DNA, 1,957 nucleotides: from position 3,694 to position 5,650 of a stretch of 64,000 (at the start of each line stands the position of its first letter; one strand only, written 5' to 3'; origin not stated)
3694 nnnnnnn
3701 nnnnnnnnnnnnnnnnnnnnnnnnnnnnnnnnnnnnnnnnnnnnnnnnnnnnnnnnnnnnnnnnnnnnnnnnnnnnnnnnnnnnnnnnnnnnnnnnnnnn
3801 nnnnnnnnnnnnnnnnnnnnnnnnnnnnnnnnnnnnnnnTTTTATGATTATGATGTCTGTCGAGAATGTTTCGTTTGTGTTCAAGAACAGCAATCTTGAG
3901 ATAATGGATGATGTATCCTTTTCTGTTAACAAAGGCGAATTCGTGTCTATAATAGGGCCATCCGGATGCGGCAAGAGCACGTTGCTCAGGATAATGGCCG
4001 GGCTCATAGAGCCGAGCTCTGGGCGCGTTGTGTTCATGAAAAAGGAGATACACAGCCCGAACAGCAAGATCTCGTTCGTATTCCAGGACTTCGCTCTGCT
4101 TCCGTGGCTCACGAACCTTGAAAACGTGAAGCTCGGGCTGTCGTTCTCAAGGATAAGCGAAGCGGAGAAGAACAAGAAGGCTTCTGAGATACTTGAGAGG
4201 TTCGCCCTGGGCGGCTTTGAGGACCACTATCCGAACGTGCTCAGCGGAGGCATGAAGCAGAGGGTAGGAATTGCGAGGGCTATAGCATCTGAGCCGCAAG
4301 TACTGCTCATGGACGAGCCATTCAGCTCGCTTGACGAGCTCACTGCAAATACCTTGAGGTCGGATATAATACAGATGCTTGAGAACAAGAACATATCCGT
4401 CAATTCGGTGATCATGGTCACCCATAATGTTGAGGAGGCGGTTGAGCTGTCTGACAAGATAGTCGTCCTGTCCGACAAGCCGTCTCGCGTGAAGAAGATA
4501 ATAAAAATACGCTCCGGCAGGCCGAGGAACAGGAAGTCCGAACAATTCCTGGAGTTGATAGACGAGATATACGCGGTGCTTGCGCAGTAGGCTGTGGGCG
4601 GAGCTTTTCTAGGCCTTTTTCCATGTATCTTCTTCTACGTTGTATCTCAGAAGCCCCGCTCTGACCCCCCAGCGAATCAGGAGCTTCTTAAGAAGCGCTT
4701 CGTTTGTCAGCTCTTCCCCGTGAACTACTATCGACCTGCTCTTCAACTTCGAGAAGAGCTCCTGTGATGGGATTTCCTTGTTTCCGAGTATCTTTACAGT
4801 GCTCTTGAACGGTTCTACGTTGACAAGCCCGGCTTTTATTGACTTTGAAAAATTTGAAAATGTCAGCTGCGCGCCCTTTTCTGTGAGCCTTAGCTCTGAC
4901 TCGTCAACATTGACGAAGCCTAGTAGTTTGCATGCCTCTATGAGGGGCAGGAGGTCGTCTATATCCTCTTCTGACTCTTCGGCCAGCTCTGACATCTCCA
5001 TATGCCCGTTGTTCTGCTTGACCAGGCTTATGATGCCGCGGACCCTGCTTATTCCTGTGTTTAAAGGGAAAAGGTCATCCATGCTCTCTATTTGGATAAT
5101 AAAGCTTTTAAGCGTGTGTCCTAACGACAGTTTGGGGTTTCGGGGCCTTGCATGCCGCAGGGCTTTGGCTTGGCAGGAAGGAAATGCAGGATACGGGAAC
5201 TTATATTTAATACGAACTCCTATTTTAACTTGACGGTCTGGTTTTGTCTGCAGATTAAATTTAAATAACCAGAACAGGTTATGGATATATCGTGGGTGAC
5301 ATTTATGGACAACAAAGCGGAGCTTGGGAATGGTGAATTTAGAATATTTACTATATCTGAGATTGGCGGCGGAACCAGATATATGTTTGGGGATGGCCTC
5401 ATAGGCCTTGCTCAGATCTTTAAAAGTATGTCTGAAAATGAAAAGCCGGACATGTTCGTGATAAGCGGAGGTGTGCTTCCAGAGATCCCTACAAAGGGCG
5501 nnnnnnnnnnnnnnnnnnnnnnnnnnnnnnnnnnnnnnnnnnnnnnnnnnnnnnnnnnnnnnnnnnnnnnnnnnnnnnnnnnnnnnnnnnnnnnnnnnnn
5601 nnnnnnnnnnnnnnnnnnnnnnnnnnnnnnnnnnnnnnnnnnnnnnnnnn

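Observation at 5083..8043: Low-GC island encoding a 920-aa single-chain tandem metallophosphoesterase (degenerate plus intact copy) with a ~180-aa coiled-coil insertion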

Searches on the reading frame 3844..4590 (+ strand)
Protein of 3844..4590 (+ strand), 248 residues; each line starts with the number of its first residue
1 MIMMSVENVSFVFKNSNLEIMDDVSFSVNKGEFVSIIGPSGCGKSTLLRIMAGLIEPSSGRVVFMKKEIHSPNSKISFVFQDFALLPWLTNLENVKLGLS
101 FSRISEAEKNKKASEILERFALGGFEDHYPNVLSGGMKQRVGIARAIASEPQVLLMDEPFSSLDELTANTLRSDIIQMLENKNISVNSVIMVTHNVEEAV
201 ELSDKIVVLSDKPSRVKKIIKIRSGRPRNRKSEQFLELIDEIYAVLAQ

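Call 31: search_protein_families(library=pfam, proteins=[window:3844-4590:+], max_evalue=0.01)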
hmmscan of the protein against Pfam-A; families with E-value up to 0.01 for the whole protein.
window:3844-4590:+ (248 aa): 17 families
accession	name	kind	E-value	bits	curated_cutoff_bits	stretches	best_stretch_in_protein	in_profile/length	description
PF00005.33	ABC_tran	-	3.1e-37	128.7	25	1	22-160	2-136/137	ABC transporter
PF13304.12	AAA_21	-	4.5e-08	33.9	27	1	131-197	236-301/304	AAA domain, putative AbiEii toxin, Type IV TA system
PF13191.12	AAA_16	-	0.00029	21.8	32.6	1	30-121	21-103/167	AAA ATPase domain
PF20703.3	nSTAND1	-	0.00044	20.4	27.1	1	24-59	26-59/379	Novel STAND NTPase 1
PF13555.12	AAA_29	-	0.0005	20.2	27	1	21-58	12-49/61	P-loop containing region of AAA domain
PF25199.1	nSTAND_NTPase5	-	0.00079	19.7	34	1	21-76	25-87/145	Novel STAND NTPase 5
PF09818.15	ABC_ATPase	-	0.00088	18.8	23.2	0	134-233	159-272/283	P-loop domain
PF02463.25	SMC_N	-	0.00091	19.2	40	0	31-210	24-212/220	RecF/RecN/SMC N terminal domain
PF13401.12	AAA_22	-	0.0012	19.6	27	0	32-62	6-36/130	AAA domain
PF02456.21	Adeno_IVa2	-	0.0012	18.2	21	1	30-72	85-132/370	Adenovirus IVa2 protein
PF01637.24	ATPase_2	-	0.0016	18.7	33.2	1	30-68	19-57/225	ATPase domain predominantly from Archaea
PF07728.20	AAA_5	-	0.0022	18.4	22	1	36-68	4-36/139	AAA domain (dynein-related subfamily)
PF03215.21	Rad17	-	0.0026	18.2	23.8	1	25-53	39-67/186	Rad17 P-loop domain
PF03193.22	RsgA_GTPase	-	0.0043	17.3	30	1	15-53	91-128/174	RsgA GTPase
PF13166.12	AAA_13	-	0.0047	16.1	36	0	150-205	526-580/713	AAA domain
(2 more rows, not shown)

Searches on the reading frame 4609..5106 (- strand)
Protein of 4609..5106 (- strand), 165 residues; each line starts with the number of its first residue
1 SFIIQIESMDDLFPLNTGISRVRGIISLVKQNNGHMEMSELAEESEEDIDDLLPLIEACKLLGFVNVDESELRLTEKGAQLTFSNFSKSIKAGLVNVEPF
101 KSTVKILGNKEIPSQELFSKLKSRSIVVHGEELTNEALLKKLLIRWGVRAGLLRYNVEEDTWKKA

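Call 31: search_protein_families(library=pfam, proteins=[window:4609-5106:-], max_evalue=0.01)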
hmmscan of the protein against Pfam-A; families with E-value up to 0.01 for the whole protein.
window:4609-5106:- (165 aa): 2 families
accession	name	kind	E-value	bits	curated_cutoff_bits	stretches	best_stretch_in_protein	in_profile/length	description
PF09821.14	AAA_assoc_C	-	3.8e-14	53.8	27.6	1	40-156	2-119/119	C-terminal AAA-associated domain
PF06969.22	HemN_C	-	0.00013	22.4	24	1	37-81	22-67/67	HemN C-terminal domain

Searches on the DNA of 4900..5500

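Call 35: search_rna_families(source=window, start=4900, end=5500, threshold=evalue, max_evalue=10)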
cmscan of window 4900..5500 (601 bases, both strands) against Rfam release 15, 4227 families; matches with E-value up to 10: 2.
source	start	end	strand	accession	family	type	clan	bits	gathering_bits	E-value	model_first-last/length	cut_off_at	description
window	5289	5362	+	RF01176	snR78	Gene; snRNA; snoRNA; CD-box;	CL00063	16.7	48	9.2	1-82/82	no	Small nucleolar RNA snR78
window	5294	5370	-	RF02181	ST7-AS2_1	Gene; lncRNA;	-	14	80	3.2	1-72/72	no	ST7 antisense RNA 2 conserved region 1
